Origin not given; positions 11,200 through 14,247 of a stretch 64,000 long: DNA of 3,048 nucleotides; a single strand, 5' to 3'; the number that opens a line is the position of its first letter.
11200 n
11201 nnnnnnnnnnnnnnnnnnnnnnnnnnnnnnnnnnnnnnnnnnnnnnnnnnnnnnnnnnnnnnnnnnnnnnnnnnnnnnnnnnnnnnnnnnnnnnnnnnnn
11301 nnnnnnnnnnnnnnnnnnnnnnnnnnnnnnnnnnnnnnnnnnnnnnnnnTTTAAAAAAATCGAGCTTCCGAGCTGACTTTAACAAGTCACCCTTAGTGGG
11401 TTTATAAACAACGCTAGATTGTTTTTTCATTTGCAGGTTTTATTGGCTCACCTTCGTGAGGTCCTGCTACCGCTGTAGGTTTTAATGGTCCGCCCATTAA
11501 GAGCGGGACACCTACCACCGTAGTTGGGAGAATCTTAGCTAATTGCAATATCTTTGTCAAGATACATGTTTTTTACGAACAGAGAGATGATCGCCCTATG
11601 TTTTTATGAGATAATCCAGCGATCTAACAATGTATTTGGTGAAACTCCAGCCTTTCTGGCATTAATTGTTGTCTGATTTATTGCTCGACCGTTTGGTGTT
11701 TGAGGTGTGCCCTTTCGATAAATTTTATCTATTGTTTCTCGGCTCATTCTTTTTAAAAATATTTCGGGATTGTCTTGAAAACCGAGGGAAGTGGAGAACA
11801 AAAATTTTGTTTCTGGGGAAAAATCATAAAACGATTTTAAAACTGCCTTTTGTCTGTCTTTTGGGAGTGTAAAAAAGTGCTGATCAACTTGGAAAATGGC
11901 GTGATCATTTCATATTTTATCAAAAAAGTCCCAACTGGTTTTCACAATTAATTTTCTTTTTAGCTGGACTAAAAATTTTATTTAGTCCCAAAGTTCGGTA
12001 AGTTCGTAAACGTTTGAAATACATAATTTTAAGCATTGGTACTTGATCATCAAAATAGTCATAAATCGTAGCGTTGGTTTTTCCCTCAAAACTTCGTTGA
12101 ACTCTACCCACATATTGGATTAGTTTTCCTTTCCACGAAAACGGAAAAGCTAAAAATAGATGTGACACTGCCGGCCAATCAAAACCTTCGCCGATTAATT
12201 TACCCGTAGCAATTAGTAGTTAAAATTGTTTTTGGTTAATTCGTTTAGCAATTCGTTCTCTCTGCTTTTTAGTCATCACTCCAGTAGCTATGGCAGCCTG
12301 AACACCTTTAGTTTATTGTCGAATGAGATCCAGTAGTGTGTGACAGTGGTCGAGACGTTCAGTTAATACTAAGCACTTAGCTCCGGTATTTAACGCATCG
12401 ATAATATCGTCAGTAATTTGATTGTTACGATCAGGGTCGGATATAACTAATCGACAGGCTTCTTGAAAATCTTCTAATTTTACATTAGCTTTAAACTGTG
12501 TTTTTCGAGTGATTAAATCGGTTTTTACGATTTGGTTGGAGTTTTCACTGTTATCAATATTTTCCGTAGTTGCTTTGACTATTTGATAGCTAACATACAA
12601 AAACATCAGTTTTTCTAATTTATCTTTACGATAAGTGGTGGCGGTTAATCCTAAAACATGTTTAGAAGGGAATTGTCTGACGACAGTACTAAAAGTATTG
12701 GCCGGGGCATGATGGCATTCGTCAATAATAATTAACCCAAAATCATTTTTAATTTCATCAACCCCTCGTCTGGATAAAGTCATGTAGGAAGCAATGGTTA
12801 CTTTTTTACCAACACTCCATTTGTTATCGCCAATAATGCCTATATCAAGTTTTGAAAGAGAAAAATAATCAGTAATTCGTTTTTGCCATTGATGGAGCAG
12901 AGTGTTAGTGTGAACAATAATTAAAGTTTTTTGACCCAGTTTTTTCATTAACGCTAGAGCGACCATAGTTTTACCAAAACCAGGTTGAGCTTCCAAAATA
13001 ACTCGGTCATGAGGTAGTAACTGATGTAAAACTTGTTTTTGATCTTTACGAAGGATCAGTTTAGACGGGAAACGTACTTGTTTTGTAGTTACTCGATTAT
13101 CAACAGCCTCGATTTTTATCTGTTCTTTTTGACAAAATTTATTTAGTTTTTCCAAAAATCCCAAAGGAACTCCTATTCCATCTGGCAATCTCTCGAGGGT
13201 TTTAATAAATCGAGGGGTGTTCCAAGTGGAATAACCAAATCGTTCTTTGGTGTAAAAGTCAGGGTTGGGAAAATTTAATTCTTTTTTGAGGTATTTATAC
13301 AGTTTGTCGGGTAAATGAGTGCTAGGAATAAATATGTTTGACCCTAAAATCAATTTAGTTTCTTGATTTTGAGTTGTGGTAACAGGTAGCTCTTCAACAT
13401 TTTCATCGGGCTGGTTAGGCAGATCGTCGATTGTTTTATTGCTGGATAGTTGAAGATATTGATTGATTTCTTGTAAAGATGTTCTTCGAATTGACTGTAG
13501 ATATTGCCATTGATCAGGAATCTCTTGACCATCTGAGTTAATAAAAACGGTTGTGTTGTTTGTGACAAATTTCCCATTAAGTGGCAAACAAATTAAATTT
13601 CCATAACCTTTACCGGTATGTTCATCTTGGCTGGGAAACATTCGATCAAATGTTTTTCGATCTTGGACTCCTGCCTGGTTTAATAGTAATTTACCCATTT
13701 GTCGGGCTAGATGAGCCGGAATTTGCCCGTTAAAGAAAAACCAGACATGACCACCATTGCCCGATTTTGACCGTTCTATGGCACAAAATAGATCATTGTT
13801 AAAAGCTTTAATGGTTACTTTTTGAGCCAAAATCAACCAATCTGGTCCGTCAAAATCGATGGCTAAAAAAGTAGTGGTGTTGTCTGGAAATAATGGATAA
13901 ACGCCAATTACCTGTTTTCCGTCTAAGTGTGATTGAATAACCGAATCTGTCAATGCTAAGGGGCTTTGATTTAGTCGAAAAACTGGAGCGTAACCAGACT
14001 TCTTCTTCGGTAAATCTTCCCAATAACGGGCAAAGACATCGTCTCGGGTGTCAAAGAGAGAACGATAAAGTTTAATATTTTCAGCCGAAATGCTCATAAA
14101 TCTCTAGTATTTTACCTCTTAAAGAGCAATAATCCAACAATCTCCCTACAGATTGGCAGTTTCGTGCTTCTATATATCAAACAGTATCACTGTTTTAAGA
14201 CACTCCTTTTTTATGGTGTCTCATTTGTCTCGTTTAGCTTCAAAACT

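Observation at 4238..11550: queE-queC-glyA co-operonic with sugar aminotransferase, oxidoreductase, GT8-like transferase, kinase and SAM methyltransferase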

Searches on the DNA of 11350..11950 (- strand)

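Call 14: search_rna_families(source=window, start=11350, end=11950, threshold=evalue, max_evalue=10, show_alignments=3)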
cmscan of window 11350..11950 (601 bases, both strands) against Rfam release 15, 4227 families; matches with E-value up to 10: 0.
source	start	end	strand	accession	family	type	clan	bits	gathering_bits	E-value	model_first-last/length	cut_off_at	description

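Call 65: build_rna_model(alignment_id=A4, structure=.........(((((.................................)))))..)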
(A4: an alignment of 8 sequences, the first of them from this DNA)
Model R1 built from alignment A4 (8 sequences, 54 columns); structure: as given.
model positions 52; base pairs 5; branch points 0; effective number of sequences 8; information 0.893 bits per position. Calibrated on 0.2 Mb of random sequence (short: E-values are rough).
structure used (alignment columns):
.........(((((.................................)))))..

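Call 66: search_with_rna_model(model_id=R1, sources=[window, L004, L006, L008, L012, L013, L014, L015, L016, L019, L021, L028, L029, L030, L031, L032, L033, L034], max_evalue=1, make_alignment=true, show_alignments=0)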
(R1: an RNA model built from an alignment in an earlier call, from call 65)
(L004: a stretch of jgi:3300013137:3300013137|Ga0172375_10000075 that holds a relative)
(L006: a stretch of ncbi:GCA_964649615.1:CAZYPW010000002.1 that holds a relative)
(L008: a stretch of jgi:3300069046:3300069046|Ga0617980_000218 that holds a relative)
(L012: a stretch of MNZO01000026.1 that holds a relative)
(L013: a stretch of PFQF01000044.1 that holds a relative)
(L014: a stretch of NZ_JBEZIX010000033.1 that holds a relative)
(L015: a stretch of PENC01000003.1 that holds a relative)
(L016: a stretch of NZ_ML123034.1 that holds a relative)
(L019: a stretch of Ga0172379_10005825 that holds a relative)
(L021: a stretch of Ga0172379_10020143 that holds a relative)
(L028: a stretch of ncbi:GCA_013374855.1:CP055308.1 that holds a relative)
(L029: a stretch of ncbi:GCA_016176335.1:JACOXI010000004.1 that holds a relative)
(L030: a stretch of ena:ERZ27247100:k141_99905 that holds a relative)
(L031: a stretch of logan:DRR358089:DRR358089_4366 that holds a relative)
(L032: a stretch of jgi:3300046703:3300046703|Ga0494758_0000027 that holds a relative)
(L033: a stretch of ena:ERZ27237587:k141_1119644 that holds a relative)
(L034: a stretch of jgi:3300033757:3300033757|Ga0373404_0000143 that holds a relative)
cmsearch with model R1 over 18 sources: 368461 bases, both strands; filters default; matches with E-value up to 1: 7.
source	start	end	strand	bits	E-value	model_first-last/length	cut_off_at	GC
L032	4271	4322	+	63.5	7.6e-14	1-52/52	no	0.5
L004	6167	6220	+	59.1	1e-12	1-52/52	no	0.52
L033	5408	5459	+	58.6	1.5e-12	1-52/52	no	0.56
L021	2476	2522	+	51.4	1.1e-10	1-52/52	no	0.55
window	11431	11476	-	50.7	1.7e-10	1-52/52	no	0.52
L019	748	805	+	30.6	3.3e-05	1-52/52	no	0.45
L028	1104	1167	+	13.8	0.85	1-52/52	no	0.52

Alignment A5: 7 matches aligned to the model, 77 columns, each read 5' to 3' on its own strand. Consensus structure (alignment columns), stored with it:
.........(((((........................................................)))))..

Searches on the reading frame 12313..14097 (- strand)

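Call 5: search_protein_families(library=pfam, proteins=[window:12313-14097:-], max_evalue=0.01)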
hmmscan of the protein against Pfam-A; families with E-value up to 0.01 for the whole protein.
window:12313-14097:- (594 aa): 8 families
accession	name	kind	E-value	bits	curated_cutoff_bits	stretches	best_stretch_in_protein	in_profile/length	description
PF22548.2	AEP-TOTE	-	5.5e-64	216.3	27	1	6-213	1-229/230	TOTE conflict system, Archaeo-Eukaryotic Primase domain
PF04851.21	ResIII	-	4.5e-26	92.2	22.5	1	347-489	2-163/164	Type III restriction enzyme, res subunit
PF00270.35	DEAD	-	1.5e-13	51.2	26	1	351-489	2-161/167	DEAD/DEAH box helicase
PF00176.29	SNF2-rel_dom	-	1e-07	31.8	24.9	1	367-490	21-165/290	SNF2-related domain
PF20720.3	nSTAND3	-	0.00029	21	27.2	1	354-408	8-61/155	Novel STAND NTPase 3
PF13245.12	AAA_19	-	0.0028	18.3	25.1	1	353-480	1-118/134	AAA domain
PF13401.12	AAA_22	-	0.0039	17.9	27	0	367-475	9-107/130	AAA domain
PF00004.35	AAA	-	0.0047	17.8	21.2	0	367-421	2-38/131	ATPase family associated with various cellular activities (AAA)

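Call 6: search_protein_families(library=ncbifam, proteins=[window:12313-14097:-], max_evalue=0.01)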
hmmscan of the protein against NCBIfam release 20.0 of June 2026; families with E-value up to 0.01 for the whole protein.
window:12313-14097:- (594 aa): 12 families
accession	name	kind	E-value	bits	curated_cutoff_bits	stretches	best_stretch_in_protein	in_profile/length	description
NF040561.1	PrimPol_Msp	equivalog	6.9e-34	117.3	200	1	2-227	119-354/515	CRISPR-associated primase-polymerase type A1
NF045503.1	repair_heli_XPB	equivalog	2.4e-22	79.2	610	1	368-588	208-434/548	DNA repair helicase XPB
NF053632.1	heli_RadD_YejH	equivalog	1.2e-11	43.7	720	1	367-492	26-155/573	DNA repair helicase RadD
TIGR00603.1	rad25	subfamily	2.7e-08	32.5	328.7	1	372-500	284-426/734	DNA repair helicase rad25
NF046051.1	restrict_EcoAI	equivalog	4.8e-08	31.9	550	1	333-497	150-322/768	EcoAI/FtnUII family type I restriction enzme subunit R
TIGR04095.1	dnd_restrict_1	equivalog_domain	3.6e-05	22.9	600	1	342-417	2-82/451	DNA phosphorothioation system restriction enzyme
NF042964.1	phospholipD_antiphage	equivalog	0.0003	19.2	1100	1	355-415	235-304/895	phospholipase D-like domain-containing anti-phage protein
NF010337.0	PRK13766.1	equivalog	0.00058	18.1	610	1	350-488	18-173/781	Hef nuclease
NF004069.0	PRK05580.2-1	equivalog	0.002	16.6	767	1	335-413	98-179/612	primosomal protein N'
NF041062.1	DpdE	equivalog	0.0037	15.2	500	1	373-465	180-263/1048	protein DpdE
TIGR01448.2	helicase_RecD2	equivalog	0.0047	15.1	500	0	315-391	283-359/713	SF1B family DNA helicase RecD2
NF004629.0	PRK05973.1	equivalog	0.0055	15.7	156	0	345-386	42-87/237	DNA helicase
